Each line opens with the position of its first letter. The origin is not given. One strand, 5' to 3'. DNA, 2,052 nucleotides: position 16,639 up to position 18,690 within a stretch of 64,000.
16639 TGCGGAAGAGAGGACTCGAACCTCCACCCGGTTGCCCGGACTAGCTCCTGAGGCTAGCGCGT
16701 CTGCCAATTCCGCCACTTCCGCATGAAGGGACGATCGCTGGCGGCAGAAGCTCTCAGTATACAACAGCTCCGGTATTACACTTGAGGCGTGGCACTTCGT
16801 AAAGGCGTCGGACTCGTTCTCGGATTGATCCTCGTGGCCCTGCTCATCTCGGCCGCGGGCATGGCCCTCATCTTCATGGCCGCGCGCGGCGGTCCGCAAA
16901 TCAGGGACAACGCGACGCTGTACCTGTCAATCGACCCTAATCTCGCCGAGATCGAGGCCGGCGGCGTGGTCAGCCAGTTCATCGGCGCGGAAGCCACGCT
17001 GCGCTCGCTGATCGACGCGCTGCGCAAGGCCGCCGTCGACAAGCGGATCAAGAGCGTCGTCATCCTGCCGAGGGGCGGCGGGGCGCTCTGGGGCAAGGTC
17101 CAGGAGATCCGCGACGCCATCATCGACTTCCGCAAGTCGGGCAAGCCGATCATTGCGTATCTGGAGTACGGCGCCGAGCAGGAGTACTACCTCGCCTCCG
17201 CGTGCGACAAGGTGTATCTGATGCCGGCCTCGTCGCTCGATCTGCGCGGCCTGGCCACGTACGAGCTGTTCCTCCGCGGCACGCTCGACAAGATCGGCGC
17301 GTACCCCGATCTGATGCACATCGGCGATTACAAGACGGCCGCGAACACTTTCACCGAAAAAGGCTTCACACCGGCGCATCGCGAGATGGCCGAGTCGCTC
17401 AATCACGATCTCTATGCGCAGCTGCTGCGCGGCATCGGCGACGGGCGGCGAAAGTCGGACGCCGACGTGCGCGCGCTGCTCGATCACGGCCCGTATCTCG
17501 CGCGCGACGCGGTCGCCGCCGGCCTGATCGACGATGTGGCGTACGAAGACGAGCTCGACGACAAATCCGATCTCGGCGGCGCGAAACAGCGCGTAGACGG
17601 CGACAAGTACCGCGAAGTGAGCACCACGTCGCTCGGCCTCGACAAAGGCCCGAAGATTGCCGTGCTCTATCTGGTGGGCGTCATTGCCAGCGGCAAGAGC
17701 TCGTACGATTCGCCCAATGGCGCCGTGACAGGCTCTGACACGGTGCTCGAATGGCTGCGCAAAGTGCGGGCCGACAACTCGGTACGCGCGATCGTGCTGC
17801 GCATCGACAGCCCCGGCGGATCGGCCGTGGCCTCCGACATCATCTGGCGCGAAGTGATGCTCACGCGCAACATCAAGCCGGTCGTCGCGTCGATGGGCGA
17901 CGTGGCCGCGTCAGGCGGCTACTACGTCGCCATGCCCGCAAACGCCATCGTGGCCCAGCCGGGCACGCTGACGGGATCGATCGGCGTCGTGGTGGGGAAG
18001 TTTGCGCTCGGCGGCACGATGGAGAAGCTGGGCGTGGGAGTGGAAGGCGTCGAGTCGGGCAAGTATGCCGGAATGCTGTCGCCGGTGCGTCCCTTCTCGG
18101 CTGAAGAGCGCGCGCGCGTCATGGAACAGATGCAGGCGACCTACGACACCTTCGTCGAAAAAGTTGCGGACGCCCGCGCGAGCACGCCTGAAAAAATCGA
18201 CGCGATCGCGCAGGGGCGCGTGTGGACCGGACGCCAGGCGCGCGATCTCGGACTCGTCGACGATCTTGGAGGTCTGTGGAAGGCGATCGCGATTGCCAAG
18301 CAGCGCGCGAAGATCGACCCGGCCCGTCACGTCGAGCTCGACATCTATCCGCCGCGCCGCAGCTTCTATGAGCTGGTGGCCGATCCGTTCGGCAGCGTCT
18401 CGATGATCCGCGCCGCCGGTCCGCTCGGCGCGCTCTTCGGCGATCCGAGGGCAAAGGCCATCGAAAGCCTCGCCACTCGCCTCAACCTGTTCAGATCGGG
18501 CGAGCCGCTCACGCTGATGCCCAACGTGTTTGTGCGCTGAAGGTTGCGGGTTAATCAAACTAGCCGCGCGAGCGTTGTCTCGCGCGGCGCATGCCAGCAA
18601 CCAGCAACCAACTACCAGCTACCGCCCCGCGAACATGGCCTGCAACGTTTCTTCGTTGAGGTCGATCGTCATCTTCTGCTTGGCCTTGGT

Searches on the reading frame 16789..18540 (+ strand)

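Call 63: search_protein_families(library=pfam, proteins=[window:16789-18540:+], max_evalue=0.00001)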
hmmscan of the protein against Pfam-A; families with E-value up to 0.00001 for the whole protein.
window:16789-18540:+ (583 aa): 2 families
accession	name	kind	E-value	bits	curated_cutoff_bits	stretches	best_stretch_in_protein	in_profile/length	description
PF01343.23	Peptidase_S49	-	2.9e-73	245.4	24.9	2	360-509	4-153/154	Peptidase family S49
PF25145.1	NfeD1b_N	-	9.3e-07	29.1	40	0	329-401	28-98/189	NfeD1b, N-terminal domain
